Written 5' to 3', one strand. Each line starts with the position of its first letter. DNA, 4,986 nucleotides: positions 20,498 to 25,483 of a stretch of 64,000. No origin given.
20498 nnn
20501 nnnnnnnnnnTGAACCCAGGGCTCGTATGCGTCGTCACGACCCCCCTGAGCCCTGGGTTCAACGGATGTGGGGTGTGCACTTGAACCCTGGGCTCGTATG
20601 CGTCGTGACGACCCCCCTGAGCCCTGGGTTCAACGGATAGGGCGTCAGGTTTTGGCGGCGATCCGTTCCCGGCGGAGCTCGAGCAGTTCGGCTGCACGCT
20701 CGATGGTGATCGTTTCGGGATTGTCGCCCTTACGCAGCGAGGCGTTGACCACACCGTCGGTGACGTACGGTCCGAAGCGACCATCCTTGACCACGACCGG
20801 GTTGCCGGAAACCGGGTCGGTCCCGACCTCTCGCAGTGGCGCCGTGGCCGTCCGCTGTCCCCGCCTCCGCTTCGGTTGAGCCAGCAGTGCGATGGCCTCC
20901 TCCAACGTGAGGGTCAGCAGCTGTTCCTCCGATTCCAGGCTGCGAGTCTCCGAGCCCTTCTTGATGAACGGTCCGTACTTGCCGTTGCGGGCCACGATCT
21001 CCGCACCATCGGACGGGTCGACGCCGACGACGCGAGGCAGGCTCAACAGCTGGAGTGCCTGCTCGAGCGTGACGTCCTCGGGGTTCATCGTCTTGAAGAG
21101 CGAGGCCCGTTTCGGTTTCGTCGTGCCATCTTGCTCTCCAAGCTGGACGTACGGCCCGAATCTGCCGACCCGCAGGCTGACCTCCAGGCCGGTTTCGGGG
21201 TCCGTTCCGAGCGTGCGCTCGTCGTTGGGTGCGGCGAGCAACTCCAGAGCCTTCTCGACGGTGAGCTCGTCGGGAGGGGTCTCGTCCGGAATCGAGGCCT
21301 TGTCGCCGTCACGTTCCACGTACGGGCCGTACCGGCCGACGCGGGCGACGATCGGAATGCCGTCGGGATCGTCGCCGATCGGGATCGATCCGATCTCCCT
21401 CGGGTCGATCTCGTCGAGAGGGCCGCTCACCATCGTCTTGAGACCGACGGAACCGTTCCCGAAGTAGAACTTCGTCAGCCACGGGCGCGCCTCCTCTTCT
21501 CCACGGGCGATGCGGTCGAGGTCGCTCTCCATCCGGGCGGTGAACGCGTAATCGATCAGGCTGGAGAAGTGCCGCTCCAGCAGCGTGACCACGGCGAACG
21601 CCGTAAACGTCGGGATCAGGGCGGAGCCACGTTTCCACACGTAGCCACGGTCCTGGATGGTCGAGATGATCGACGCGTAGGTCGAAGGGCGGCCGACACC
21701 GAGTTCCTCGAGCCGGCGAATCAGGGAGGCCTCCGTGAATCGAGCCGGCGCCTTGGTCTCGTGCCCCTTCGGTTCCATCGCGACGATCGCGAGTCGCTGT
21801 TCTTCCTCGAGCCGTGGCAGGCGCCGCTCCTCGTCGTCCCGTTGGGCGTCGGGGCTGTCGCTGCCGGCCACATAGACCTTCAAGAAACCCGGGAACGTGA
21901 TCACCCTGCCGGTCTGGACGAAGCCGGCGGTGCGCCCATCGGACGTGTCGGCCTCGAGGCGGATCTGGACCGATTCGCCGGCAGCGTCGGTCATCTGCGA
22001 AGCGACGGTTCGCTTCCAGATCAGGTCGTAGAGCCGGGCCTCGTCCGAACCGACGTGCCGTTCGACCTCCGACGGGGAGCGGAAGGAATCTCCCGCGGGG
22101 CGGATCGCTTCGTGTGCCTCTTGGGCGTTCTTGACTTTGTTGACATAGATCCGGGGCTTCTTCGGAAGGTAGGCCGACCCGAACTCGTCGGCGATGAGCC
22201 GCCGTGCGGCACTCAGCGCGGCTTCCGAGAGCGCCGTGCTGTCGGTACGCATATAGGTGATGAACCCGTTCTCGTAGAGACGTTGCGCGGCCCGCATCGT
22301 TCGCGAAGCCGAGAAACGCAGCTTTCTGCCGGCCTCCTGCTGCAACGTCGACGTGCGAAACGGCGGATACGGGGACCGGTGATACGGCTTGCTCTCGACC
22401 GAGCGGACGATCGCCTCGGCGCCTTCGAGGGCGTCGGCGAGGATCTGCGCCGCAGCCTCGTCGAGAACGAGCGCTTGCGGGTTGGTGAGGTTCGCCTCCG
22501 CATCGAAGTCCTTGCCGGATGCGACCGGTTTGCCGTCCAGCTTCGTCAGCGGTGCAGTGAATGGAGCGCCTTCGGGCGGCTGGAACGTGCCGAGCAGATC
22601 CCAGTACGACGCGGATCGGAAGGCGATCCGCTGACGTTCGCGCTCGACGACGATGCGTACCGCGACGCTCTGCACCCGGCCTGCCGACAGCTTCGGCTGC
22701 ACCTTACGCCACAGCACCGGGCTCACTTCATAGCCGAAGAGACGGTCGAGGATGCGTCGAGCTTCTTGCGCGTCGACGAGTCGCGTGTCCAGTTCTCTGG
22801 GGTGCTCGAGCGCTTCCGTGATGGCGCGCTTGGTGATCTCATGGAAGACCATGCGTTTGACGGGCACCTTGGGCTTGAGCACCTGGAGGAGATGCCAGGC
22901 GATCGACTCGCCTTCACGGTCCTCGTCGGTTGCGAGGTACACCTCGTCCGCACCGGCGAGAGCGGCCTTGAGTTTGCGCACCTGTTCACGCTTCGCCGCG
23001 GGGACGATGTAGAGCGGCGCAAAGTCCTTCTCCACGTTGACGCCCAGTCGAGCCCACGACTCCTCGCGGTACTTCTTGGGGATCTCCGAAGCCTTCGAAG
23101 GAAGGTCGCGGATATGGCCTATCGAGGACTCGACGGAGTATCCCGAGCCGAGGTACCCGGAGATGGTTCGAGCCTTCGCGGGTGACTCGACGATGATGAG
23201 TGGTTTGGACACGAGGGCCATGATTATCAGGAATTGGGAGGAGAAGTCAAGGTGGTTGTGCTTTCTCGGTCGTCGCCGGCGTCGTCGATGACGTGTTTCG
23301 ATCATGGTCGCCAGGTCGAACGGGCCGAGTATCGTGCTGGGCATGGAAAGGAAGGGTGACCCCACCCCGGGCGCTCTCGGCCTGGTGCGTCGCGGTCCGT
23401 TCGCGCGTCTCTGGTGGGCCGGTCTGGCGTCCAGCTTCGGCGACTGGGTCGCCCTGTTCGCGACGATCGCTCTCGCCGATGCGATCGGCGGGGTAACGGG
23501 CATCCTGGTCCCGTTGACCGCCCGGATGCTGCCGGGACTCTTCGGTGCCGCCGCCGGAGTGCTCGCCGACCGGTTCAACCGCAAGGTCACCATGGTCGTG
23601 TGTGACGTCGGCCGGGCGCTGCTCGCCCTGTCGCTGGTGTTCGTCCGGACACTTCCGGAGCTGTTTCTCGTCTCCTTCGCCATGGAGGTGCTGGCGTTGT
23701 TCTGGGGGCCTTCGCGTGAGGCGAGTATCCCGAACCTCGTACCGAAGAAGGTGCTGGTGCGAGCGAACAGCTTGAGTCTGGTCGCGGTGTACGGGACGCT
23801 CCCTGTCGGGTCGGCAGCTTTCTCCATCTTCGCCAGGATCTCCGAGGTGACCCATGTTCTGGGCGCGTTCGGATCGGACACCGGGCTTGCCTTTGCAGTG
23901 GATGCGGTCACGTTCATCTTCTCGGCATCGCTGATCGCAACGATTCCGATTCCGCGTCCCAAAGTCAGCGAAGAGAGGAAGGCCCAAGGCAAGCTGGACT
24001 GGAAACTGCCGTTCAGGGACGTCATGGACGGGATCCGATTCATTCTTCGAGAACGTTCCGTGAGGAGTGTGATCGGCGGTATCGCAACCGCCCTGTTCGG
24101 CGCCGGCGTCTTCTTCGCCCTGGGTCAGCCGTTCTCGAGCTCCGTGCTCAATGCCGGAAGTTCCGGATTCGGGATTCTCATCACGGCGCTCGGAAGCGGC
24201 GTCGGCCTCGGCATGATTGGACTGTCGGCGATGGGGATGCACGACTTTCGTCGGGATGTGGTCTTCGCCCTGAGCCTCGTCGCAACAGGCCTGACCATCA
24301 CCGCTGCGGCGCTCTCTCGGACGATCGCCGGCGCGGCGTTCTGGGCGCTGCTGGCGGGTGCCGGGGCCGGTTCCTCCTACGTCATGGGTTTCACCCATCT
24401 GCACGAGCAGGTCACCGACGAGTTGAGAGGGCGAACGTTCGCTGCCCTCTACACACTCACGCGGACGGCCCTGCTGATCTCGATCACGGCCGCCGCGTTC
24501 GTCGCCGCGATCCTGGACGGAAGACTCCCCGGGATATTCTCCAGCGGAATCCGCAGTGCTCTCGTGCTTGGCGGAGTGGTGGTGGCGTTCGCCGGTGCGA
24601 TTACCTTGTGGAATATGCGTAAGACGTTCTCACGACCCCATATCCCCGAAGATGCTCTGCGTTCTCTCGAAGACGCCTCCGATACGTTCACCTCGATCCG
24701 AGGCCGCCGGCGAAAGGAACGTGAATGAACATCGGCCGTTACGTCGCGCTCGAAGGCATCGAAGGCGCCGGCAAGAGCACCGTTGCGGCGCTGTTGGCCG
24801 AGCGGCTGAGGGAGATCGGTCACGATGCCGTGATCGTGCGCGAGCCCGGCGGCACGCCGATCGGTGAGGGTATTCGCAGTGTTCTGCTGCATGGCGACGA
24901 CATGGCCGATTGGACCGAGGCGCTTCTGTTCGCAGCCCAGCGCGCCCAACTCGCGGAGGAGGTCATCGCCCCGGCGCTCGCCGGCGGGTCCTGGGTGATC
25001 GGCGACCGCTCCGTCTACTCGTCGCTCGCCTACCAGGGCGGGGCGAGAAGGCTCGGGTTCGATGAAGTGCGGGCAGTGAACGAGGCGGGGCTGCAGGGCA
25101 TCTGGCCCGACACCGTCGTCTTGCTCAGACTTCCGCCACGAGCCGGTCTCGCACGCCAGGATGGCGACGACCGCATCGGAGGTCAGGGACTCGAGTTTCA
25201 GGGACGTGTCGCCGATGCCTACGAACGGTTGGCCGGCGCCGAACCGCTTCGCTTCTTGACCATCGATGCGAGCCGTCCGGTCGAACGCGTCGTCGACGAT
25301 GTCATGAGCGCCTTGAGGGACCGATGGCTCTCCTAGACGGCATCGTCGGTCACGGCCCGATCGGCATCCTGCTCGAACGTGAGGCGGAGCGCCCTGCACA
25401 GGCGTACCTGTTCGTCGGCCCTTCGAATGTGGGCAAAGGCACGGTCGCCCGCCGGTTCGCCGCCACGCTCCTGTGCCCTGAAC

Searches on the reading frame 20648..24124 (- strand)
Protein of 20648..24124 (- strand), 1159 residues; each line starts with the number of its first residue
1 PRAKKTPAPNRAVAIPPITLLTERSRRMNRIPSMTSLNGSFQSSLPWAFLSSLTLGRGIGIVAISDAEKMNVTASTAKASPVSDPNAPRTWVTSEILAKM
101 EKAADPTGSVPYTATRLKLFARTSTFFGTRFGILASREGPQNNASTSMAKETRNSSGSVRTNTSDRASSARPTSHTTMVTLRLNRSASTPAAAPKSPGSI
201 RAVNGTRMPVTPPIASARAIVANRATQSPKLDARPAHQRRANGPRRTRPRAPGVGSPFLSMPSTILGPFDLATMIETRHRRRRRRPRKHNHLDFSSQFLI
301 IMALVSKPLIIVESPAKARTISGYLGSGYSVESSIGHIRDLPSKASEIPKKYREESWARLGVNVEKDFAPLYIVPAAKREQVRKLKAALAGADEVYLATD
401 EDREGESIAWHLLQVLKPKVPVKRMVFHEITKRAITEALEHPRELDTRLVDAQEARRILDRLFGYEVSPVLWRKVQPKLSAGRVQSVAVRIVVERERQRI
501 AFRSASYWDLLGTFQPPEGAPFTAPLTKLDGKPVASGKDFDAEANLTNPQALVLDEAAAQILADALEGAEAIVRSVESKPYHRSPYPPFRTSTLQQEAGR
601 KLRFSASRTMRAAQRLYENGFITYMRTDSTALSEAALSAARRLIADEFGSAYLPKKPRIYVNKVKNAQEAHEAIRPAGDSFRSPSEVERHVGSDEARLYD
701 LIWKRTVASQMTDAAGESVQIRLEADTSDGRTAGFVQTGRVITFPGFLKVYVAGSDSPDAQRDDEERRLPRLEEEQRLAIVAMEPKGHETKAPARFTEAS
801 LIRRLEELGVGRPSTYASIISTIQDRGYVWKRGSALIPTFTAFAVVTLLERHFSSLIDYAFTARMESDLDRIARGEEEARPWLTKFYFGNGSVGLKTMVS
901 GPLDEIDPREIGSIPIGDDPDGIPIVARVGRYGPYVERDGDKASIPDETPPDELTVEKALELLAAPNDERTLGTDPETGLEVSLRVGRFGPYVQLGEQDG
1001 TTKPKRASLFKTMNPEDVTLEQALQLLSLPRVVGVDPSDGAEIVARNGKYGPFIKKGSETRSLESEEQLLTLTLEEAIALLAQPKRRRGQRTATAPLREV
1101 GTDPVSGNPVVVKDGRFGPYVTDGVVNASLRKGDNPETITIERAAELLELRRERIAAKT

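Call 30: search_protein_families(library=pfam, proteins=[window:20648-24124:-], max_evalue=0.00001)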
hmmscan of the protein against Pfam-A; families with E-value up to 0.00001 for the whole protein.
window:20648-24124:- (1159 aa): 3 families
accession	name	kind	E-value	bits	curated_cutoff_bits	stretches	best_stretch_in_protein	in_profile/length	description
PF01131.25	Topoisom_bac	-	9.4e-114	381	35.1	1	445-881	2-408/411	DNA topoisomerase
PF13368.11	Toprim_C_rpt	-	1.3e-71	236.8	22.3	4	1103-1154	1-52/57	Topoisomerase C-terminal repeat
PF01751.28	Toprim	-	5.7e-21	74.9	23.1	1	309-430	2-96/96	Toprim domain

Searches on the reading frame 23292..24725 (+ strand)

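Call 30: search_protein_families(library=pfam, proteins=[window:23292-24725:+], max_evalue=0.00001)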
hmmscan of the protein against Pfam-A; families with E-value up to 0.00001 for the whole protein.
window:23292-24725:+ (478 aa): 1 family
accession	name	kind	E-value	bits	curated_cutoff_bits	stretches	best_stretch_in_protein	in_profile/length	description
PF07690.21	MFS_1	-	3e-11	43.3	33.4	1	40-312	1-256/347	Major Facilitator Superfamily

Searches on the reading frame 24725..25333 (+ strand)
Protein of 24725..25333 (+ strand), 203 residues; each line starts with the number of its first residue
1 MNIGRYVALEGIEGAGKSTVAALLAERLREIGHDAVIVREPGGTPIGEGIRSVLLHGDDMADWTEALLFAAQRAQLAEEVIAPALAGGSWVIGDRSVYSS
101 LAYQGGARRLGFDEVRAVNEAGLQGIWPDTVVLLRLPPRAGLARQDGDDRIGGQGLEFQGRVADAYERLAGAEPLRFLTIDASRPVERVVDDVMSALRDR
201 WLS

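Call 30: search_protein_families(library=pfam, proteins=[window:24725-25333:+], max_evalue=0.00001)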
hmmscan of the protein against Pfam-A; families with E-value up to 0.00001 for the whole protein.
window:24725-25333:+ (203 aa): 2 families
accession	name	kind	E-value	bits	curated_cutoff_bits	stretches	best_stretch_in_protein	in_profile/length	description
PF02223.23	Thymidylate_kin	-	4.7e-46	157.3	27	1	9-192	1-184/185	Thymidylate kinase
PF13521.12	AAA_28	-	5.7e-08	33.6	27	1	7-168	2-148/164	AAA domain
